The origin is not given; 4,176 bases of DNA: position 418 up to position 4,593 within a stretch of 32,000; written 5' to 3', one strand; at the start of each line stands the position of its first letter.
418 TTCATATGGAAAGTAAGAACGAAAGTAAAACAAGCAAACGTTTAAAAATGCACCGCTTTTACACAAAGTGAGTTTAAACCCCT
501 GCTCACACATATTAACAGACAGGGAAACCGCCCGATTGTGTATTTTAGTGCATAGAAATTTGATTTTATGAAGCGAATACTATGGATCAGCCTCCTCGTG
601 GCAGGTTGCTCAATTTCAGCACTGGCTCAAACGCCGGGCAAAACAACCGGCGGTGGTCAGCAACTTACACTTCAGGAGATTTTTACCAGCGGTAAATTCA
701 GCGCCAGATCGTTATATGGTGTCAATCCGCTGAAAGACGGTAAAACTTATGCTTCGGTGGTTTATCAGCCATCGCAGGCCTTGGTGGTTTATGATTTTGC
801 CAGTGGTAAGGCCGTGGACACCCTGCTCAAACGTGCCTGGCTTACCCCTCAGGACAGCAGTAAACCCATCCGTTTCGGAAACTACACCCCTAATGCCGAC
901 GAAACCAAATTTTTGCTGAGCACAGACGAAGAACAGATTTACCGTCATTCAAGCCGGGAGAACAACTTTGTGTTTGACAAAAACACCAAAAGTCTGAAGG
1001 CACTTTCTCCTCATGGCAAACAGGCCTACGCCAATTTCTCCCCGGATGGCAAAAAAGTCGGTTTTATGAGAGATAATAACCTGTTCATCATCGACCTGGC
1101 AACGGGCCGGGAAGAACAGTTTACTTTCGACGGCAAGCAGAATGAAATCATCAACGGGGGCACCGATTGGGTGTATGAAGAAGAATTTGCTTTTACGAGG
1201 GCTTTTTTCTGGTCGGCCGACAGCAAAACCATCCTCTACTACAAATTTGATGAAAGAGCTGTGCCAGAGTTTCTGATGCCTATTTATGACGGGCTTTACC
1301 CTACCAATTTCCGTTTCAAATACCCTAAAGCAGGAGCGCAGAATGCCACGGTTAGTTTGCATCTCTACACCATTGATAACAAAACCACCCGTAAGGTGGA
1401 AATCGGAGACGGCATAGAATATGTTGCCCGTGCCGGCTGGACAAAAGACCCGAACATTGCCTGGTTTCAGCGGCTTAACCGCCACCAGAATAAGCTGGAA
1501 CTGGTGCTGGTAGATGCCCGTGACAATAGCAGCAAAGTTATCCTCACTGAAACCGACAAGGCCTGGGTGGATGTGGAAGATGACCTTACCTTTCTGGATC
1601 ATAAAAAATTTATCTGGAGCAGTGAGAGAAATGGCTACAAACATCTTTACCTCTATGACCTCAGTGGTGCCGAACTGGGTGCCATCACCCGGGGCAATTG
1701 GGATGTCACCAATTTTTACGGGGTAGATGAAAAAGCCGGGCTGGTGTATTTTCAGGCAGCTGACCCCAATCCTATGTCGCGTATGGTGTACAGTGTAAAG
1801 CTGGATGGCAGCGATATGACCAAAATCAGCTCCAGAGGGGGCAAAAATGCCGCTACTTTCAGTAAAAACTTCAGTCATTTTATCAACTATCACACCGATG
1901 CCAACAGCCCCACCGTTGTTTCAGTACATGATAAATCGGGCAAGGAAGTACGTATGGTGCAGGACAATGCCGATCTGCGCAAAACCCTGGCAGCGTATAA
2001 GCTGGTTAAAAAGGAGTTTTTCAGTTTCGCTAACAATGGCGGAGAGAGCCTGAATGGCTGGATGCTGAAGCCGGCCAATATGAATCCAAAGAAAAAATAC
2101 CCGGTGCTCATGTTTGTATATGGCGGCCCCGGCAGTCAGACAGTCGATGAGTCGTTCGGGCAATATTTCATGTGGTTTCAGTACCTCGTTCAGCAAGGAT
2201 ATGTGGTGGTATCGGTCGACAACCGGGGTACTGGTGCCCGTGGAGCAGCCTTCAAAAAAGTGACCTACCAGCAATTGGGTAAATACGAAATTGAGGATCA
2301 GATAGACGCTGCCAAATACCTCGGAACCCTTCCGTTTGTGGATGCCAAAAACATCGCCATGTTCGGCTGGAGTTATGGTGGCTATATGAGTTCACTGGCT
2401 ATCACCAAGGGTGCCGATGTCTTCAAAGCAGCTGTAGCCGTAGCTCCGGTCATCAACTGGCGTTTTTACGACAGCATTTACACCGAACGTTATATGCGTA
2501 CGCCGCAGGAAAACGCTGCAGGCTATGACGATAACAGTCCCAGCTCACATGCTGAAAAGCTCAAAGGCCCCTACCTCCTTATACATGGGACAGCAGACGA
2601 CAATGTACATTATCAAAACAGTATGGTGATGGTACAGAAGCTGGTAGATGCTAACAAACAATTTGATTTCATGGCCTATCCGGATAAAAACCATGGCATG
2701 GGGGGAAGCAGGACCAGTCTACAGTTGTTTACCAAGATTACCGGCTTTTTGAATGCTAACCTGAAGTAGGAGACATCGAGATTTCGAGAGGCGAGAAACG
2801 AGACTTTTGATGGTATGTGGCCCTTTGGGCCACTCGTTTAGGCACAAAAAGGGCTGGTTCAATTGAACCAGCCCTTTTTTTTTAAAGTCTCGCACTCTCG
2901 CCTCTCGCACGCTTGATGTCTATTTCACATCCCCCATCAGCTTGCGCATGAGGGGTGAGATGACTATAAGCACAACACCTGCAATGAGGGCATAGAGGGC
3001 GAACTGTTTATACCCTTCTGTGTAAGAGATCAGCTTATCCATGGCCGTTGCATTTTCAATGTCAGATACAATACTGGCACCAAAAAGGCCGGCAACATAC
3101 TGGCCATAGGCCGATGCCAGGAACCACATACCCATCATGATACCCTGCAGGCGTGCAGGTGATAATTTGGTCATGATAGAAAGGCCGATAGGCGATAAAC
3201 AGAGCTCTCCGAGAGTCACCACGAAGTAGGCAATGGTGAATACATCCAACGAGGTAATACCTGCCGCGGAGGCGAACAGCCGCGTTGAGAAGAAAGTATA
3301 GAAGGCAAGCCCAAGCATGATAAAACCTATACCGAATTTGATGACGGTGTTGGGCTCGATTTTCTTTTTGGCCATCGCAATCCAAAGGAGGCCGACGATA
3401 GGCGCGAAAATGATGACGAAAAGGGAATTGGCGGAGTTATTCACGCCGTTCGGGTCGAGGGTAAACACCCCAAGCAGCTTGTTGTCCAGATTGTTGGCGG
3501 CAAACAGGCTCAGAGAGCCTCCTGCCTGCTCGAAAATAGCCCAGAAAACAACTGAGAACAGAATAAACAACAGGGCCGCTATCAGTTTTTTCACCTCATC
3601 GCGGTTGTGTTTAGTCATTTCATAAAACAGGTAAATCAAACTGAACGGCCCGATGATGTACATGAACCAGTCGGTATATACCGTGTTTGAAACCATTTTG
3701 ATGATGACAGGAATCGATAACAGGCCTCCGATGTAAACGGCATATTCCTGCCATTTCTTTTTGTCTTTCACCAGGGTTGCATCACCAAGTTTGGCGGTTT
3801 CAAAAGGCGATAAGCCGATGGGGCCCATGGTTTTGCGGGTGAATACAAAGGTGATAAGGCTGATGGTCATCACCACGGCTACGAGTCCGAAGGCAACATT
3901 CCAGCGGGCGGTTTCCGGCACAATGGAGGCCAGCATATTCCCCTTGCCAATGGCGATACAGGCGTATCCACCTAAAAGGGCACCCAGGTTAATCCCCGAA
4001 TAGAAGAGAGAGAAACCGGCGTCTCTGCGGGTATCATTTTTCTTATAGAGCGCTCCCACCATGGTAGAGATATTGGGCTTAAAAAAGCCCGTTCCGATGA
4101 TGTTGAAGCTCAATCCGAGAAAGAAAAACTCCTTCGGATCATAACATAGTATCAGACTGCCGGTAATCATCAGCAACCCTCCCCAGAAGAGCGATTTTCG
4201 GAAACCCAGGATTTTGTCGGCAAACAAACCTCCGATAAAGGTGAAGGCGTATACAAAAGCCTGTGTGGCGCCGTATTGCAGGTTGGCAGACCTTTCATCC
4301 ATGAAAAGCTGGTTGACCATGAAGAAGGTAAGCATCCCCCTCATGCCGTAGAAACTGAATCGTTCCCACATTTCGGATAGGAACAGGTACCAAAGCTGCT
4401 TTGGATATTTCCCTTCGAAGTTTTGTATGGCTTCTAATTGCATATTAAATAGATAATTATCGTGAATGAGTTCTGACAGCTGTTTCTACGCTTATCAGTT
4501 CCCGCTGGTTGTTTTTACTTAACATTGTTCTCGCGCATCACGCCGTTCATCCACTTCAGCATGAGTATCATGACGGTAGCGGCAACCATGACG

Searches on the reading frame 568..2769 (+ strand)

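Call 6: search_protein_families(library=pfam, proteins=[window:568-2769:+], max_evalue=0.001)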
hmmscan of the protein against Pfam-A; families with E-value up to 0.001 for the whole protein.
window:568-2769:+ (733 aa): 9 families
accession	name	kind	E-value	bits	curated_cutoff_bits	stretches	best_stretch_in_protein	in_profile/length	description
PF00930.27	DPPIV_N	-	5.5e-104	348.1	22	1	110-448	2-353/354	Dipeptidyl peptidase IV (DPP IV) N-terminal region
PF00326.27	Peptidase_S9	-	2.4e-60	204.1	22.6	1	534-732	3-210/213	Prolyl oligopeptidase family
PF02129.25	Peptidase_S15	-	3.9e-15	56.7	23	1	506-645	14-145/262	X-Pro dipeptidyl-peptidase (S15 family)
PF12146.15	Hydrolase_4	-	3.3e-12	46.7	27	1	528-632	15-114/239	Serine aminopeptidase, S33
PF20434.5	BD-FAE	-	4.2e-11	43.2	26.8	1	506-616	8-111/215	BD-FAE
PF01738.24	DLH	-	8.8e-10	39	21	1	539-710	36-187/217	Dienelactone hydrolase family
PF00561.26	Abhydrolase_1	-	2.1e-07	31.3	25.8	1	512-631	1-116/245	alpha/beta hydrolase fold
PF12697.13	Abhydrolase_6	-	4.4e-07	31.2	26.3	1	534-639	17-101/217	Alpha/beta hydrolase family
PF05448.18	AXE1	-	0.00011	21.6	21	0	455-627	29-208/321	Acetyl xylan esterase (AXE1)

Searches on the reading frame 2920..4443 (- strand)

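Call 6: search_protein_families(library=pfam, proteins=[window:2920-4443:-], max_evalue=0.001)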
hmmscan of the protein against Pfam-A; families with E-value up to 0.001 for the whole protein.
window:2920-4443:- (507 aa): 2 families
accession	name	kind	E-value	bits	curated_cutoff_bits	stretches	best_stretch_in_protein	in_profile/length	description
PF00854.27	PTR2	-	4.6e-53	180.9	27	1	85-461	4-381/392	POT family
PF07690.21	MFS_1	-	1.4e-16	60.9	33.4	1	29-448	6-343/347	Major Facilitator Superfamily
